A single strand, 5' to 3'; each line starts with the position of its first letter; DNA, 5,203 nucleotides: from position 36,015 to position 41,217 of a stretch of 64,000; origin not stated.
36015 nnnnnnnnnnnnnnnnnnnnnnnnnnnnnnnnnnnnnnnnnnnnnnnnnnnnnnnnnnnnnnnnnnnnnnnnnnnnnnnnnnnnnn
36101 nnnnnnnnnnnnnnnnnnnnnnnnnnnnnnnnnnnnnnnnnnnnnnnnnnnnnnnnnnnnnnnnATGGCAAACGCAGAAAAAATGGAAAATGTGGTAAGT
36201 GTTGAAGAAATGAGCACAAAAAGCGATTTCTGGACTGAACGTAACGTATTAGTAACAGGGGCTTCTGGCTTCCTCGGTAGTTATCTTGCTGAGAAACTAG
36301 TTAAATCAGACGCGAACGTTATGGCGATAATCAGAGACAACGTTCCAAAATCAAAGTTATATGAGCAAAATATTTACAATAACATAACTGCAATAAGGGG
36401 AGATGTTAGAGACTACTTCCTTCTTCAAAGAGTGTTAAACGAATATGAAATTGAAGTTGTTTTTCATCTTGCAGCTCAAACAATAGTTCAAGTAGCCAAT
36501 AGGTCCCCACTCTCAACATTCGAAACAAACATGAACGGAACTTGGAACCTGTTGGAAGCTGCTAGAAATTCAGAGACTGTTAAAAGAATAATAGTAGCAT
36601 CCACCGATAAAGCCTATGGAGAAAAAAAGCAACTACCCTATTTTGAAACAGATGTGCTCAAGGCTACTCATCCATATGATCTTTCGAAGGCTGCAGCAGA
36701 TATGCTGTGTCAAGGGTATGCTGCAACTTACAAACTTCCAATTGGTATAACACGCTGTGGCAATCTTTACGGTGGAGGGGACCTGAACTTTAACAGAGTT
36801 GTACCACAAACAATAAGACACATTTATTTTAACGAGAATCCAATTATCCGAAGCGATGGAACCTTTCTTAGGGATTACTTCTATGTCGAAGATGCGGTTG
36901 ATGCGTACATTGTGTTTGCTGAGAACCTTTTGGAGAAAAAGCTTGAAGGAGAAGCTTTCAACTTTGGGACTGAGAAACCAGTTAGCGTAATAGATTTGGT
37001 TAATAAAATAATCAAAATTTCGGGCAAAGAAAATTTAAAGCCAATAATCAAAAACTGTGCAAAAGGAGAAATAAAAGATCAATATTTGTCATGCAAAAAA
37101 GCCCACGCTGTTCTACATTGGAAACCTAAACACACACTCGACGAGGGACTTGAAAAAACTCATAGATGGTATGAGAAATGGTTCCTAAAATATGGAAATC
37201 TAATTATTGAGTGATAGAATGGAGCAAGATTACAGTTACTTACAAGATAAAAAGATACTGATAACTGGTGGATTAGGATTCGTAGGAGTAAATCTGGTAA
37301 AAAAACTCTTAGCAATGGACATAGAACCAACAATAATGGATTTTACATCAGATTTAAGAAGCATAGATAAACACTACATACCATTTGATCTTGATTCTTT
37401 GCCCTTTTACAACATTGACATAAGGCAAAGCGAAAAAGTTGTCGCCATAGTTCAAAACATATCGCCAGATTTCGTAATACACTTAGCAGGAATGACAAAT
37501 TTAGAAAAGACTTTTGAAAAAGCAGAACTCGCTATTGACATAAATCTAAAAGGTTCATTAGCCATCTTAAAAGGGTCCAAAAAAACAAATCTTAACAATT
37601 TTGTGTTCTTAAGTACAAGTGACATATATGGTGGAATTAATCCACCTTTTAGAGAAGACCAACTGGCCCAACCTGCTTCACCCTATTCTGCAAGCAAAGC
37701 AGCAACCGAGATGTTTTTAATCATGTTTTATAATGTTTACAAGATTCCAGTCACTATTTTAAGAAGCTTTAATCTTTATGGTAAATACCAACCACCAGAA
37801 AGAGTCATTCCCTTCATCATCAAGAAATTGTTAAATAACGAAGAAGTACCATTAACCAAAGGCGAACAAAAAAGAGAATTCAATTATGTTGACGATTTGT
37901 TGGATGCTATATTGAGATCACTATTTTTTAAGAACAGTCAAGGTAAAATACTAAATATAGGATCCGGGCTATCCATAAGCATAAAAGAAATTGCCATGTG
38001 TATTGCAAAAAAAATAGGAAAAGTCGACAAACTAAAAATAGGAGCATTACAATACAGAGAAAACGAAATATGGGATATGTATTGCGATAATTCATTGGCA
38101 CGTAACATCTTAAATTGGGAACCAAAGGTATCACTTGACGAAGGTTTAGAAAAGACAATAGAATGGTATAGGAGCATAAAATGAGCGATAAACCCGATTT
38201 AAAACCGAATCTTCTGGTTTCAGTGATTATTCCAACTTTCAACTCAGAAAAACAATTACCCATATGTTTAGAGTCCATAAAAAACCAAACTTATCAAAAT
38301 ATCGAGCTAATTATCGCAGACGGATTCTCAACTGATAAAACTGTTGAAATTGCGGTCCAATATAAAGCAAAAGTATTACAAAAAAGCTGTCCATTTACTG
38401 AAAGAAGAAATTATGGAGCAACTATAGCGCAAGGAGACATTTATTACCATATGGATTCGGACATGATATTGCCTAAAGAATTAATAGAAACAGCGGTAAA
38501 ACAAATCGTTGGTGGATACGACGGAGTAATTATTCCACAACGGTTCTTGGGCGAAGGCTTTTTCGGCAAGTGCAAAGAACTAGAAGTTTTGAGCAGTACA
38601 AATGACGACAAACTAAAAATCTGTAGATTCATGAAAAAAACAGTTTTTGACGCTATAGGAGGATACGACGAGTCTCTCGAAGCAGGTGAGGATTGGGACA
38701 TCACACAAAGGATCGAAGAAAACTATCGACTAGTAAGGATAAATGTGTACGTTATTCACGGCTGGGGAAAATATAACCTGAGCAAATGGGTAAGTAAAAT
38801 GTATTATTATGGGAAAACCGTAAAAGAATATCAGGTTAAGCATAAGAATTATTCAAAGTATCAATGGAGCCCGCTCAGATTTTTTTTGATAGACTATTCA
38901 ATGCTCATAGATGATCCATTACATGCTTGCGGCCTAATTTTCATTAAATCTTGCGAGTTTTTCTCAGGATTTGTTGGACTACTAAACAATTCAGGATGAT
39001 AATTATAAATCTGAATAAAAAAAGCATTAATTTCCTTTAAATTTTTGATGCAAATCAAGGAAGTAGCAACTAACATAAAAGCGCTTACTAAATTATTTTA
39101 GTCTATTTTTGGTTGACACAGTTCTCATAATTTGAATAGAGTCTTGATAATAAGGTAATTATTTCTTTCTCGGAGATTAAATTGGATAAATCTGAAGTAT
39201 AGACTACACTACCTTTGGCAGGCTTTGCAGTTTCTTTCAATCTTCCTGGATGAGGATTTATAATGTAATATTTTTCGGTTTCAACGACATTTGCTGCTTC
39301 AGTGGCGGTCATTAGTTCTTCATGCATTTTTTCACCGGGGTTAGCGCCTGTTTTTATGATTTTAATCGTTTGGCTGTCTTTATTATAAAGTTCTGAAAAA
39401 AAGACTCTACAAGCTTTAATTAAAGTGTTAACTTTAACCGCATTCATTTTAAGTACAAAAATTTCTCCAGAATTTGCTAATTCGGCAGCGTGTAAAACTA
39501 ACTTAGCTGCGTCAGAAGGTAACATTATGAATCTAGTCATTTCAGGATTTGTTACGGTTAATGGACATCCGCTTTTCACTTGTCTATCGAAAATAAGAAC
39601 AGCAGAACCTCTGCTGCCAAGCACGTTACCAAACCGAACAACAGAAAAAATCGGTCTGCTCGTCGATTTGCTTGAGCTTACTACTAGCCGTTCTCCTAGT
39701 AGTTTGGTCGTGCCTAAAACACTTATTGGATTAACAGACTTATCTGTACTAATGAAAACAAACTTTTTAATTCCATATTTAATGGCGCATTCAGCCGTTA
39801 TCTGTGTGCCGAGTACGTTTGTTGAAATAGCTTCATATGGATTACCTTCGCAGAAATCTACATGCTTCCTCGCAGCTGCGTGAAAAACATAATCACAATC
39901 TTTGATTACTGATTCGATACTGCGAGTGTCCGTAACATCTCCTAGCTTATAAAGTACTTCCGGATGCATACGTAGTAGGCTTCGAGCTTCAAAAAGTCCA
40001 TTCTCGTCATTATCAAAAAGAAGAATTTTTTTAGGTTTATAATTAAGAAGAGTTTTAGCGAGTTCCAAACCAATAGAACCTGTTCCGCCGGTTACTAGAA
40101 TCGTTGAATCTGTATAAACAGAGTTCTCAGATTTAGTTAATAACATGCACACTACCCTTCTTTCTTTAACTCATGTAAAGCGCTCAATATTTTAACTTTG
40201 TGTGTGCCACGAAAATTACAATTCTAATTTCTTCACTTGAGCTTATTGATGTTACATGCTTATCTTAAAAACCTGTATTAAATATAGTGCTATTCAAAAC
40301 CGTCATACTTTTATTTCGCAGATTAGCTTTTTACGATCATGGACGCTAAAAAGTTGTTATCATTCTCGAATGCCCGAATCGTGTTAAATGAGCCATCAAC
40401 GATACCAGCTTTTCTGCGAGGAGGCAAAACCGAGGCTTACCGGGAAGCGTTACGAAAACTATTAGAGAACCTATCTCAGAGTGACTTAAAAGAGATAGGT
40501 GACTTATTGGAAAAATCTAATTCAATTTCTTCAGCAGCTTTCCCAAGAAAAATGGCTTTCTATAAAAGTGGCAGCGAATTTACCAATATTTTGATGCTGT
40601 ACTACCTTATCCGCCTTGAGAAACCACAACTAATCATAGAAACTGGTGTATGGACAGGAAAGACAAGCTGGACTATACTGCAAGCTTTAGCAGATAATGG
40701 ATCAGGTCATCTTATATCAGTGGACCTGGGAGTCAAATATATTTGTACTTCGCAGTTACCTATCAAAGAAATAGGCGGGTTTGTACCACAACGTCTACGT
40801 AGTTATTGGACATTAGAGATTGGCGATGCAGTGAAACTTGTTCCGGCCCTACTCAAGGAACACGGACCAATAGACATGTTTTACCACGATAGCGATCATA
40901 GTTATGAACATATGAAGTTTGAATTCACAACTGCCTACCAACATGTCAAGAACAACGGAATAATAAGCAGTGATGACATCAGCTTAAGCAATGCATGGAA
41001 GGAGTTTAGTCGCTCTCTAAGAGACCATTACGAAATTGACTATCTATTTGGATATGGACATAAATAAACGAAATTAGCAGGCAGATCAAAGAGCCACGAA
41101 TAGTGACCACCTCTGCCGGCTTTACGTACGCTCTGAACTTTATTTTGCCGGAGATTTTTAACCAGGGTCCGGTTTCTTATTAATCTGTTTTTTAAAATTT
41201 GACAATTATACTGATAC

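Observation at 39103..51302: Possible pathway to an N-(3-hydroxybutyryl) amino-deoxysugar on an archaeal surface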

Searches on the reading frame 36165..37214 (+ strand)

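Call 6: search_protein_families(library=pfam, proteins=[window:36165-37214:+], max_evalue=0.001)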
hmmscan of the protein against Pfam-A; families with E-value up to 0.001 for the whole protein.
window:36165-37214:+ (349 aa): 10 families
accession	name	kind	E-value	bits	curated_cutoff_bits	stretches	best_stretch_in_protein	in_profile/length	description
PF16363.11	GDP_Man_Dehyd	-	7.5e-55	187.1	27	1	29-332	1-332/332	GDP-mannose 4,6 dehydratase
PF01370.27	Epimerase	-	1.4e-52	179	20.9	1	28-267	1-239/240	NAD dependent epimerase/dehydratase family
PF02719.21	Polysacc_synt_2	-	1.8e-25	90.2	20.2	1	28-295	1-256/293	Polysaccharide biosynthesis protein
PF01073.25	3Beta_HSD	-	9.9e-21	74.4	22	1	29-290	1-272/280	3-beta hydroxysteroid dehydrogenase/isomerase family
PF07993.18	NAD_binding_4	-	2e-16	60.4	20.1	1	30-203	1-209/258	Male sterility protein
PF04321.23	RmlD_sub_bind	-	8.6e-16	58.3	27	1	27-294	2-241/287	RmlD substrate binding domain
PF13460.12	NAD_binding_10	-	4e-10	40.3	27.2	1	32-179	1-128/184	NAD(P)H-binding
PF05368.20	NmrA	-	4.4e-09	36.8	27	1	26-151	3-114/298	NmrA-like family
PF08659.16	KR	-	1.1e-06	29.2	22.6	1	28-159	3-149/180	KR domain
PF00106.31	adh_short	-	5.4e-06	26.5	26.6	1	27-132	2-118/195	short chain dehydrogenase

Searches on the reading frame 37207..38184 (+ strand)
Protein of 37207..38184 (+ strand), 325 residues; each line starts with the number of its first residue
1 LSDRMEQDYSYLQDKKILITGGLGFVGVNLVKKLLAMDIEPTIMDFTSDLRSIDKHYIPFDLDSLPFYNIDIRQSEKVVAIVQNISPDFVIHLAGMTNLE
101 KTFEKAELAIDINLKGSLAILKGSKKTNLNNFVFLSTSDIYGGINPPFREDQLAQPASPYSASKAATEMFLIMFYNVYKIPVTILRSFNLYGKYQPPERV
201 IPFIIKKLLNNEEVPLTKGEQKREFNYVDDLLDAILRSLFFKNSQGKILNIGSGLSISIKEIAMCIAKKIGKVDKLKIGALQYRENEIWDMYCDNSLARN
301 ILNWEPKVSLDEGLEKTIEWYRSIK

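Call 6: search_protein_families(library=pfam, proteins=[window:37207-38184:+], max_evalue=0.001)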
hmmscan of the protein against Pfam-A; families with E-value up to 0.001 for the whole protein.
window:37207-38184:+ (325 aa): 7 families
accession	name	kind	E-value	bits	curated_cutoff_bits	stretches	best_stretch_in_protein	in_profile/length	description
PF16363.11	GDP_Man_Dehyd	-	5.2e-51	174.5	27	1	18-317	1-332/332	GDP-mannose 4,6 dehydratase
PF01370.27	Epimerase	-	1.7e-45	155.8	20.9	1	17-252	1-240/240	NAD dependent epimerase/dehydratase family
PF04321.23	RmlD_sub_bind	-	3.9e-17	62.7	27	1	16-235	2-193/287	RmlD substrate binding domain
PF01073.25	3Beta_HSD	-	1.9e-16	60.3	22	1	18-234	1-224/280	3-beta hydroxysteroid dehydrogenase/isomerase family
PF02719.21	Polysacc_synt_2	-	5.2e-14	52.5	20.2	1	17-274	1-251/293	Polysaccharide biosynthesis protein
PF07993.18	NAD_binding_4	-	5.5e-09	36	20.1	1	88-192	90-209/258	Male sterility protein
PF00106.31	adh_short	-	5e-06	26.6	26.6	0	15-120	1-115/195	short chain dehydrogenase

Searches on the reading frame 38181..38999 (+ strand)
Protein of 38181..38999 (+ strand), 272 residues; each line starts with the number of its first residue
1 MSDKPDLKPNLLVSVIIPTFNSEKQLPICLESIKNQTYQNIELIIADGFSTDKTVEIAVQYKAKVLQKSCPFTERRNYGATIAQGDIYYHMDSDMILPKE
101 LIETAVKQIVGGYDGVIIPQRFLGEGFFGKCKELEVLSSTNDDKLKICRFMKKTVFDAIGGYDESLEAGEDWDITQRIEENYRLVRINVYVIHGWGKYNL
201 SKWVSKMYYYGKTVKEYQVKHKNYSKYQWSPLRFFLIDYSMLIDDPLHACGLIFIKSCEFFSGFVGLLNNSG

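Call 6: search_protein_families(library=pfam, proteins=[window:38181-38999:+], max_evalue=0.001)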
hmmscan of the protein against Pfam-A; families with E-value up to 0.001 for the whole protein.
window:38181-38999:+ (272 aa): 3 families
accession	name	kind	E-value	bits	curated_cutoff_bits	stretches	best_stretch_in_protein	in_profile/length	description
PF00535.33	Glycos_transf_2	-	1.3e-24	87.5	23.3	1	14-128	1-122/168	Glycosyl transferase family 2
PF10111.15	Glyco_tranf_2_2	-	9.5e-13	48.7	27.3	2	14-107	1-104/276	Glycosyltransferase like family 2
PF13641.12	Glyco_tranf_2_3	-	1.6e-06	28.7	27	1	10-106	2-108/230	Glycosyltransferase like family 2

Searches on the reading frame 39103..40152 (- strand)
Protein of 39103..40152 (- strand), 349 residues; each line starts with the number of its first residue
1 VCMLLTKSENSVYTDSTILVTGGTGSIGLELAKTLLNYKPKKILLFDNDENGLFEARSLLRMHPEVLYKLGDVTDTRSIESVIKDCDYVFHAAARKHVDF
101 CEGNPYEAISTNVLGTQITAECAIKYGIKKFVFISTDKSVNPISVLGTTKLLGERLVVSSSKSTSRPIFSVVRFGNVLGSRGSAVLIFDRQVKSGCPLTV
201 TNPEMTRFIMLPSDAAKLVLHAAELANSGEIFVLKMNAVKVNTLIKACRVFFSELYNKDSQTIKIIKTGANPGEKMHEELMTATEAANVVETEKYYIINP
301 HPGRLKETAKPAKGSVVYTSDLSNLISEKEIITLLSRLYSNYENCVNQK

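Call 5: search_protein_families(library=pfam, proteins=[window:39103-40152:-], max_evalue=0.001)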
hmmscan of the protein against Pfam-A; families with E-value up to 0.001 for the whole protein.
window:39103-40152:- (349 aa): 10 families
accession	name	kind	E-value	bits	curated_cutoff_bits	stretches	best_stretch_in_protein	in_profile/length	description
PF02719.21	Polysacc_synt_2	-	9e-92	307.8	20.2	1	18-299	1-292/293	Polysaccharide biosynthesis protein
PF01370.27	Epimerase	-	4.8e-21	75.7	20.9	1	18-232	1-237/240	NAD dependent epimerase/dehydratase family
PF04321.23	RmlD_sub_bind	-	5.2e-17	62.3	27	1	17-202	2-177/287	RmlD substrate binding domain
PF16363.11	GDP_Man_Dehyd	-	7.7e-15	55.6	27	1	19-137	1-130/332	GDP-mannose 4,6 dehydratase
PF01073.25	3Beta_HSD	-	3e-13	49.9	22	1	19-142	1-122/280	3-beta hydroxysteroid dehydrogenase/isomerase family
PF07993.18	NAD_binding_4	-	7.5e-09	35.5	20.1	1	77-141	80-141/258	Male sterility protein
PF13460.12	NAD_binding_10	-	1.2e-08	35.5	27.2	1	22-137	1-99/184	NAD(P)H-binding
PF00106.31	adh_short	-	3.4e-06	27.1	26.6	1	17-86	2-71/195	short chain dehydrogenase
PF08659.16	KR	-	2.4e-05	24.8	22.6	1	17-87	2-76/180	KR domain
PF05368.20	NmrA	-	0.00011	22.4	27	1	15-136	2-107/298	NmrA-like family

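Call 7: search_protein_families(library=ncbifam, proteins=[window:39103-40152:-], max_evalue=0.001)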
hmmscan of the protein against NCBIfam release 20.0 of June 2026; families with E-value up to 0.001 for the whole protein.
window:39103-40152:- (349 aa): 31 families (the best 25 are shown)
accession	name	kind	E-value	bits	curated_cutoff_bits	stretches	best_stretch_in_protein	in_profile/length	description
TIGR03589.1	PseB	equivalog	6e-71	239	407.75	1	14-309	3-290/324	UDP-N-acetylglucosamine 4,6-dehydratase (inverting)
TIGR04130.1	FnlA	equivalog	2.6e-61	207.4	730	1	13-307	2-291/337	UDP-N-acetylglucosamine 4,6-dehydratase/5-epimerase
TIGR01179.1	galE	equivalog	2.3e-16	59.5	262.3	1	18-183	2-182/332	UDP-glucose 4-epimerase GalE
TIGR01181.1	dTDP_gluc_dehyt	equivalog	1.4e-15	57.2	365.1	1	18-139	2-128/321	dTDP-glucose 4,6-dehydratase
TIGR01214.1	rmlD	equivalog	1.5e-14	53.7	224.05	1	17-182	1-155/285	dTDP-4-dehydrorhamnose reductase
TIGR04180.1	EDH_00030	hypoth_equivalog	9.7e-13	47.8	475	1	18-138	1-123/297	NAD-dependent 4,6-dehydratase LegB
TIGR03466.1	HpnA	hypoth_equivalog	4e-12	45.6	367.65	1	17-137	2-114/327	hopanoid-associated sugar epimerase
NF042422.1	oxyalk_red_OleD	equivalog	1.1e-09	38.2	580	1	18-138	3-112/329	2-alkyl-3-oxoalkanoate reductase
NF052578.1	StrlDmthSdmBMthl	equivalog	1.9e-09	37.7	600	1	17-138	2-115/328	sterol demethylase protein SdmB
TIGR01746.1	Thioester-redct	subfamily_domain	2e-09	37.2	213.35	1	81-256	84-285/371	thioester reductase domain-containing protein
TIGR02622.1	CDP_4_6_dhtase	equivalog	2.2e-09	36.9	278.45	1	12-162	1-158/352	CDP-glucose 4,6-dehydratase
NF007490.0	PRK10084.1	subfamily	1.3e-08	34.3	649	1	18-126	3-114/361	dTDP-glucose 4,6-dehydratase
NF041293.1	G6PDh_Azf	equivalog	3.7e-08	33.1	400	1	15-141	2-120/252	NAD-dependent glucose-6-phosphate dehydrogenase Azf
NF042423.1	oxyalk_red_Shew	equivalog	8.2e-08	31.7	580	1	16-137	9-119/331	2-alkyl-3-oxoalkanoate reductase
NF007582.0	PRK10217.1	equivalog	4.6e-07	29.3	698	1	17-126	3-115/355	dTDP-glucose 4,6-dehydratase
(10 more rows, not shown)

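Call 58: search_solved_structures(query=window:39103-40152:-, max_evalue=1e-20)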
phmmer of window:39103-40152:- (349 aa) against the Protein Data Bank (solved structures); distinct sequences matched with E-value up to 1e-20: 12.
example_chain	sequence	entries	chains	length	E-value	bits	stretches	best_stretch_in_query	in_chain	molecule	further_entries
6bwc_A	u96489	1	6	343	3.6e-69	236.7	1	13-335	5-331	Polysaccharide biosynthesis protein CapD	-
3vvb_A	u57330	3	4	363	1.7e-55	191.8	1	13-300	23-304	CapE | Capsular polysaccharide synthesis enzyme Cap8E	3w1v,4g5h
3vvc_A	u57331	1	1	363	6.1e-55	190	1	13-300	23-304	Capsular polysaccharide synthesis enzyme Cap8E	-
4j2o_A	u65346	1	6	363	3.6e-54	187.4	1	10-298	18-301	UDP-N-acetylglucosamine 4,6-dehydratase/5-epimerase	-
5bju_A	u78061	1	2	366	1.9e-50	175.2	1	14-285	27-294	WlaL protein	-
5bjy_A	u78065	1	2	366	4.9e-50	173.8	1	14-285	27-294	WlaL protein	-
5bjw_A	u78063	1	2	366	6.8e-50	173.4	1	14-285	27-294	WlaL protein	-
5bjx_A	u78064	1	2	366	9.5e-50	172.9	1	14-285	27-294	WlaL protein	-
5bjv_A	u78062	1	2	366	6.6e-49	170.1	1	14-285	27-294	WlaL protein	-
2gn4_A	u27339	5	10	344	3.6e-47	164.4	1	11-300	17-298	UDP-GlcNAc C6 dehydratase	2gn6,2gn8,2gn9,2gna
4tqg_A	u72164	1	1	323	2.1e-37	132.4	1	14-301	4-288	Putative dTDP-d-glucose 4 6-dehydratase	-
3pvz_A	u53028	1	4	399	8.5e-22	81.1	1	9-237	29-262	UDP-N-acetylglucosamine 4,6-dehydratase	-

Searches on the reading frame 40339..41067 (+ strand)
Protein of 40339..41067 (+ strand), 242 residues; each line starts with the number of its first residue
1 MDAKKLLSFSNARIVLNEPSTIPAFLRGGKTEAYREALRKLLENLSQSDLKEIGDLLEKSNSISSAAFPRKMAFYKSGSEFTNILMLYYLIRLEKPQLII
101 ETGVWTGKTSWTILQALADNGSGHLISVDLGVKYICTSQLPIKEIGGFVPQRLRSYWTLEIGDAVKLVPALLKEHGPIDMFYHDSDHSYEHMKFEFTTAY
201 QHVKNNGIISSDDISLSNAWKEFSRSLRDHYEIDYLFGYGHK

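Call 5: search_protein_families(library=pfam, proteins=[window:40339-41067:+], max_evalue=0.001)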
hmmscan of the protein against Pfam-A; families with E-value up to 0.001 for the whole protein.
window:40339-41067:+ (242 aa): 1 family
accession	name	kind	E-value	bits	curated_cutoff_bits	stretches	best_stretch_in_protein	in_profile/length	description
PF13578.12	Methyltransf_24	-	2.9e-17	63.9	26.3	1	100-214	1-105/105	Methyltransferase domain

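Call 7: search_protein_families(library=ncbifam, proteins=[window:40339-41067:+], max_evalue=0.001)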
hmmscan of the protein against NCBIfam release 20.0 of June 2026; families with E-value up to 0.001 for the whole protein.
window:40339-41067:+ (242 aa): 0 families

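Call 60: search_solved_structures(query=window:40339-41067:+, max_evalue=0.01)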
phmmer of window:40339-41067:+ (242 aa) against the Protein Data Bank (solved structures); distinct sequences matched with E-value up to 0.01: 0.
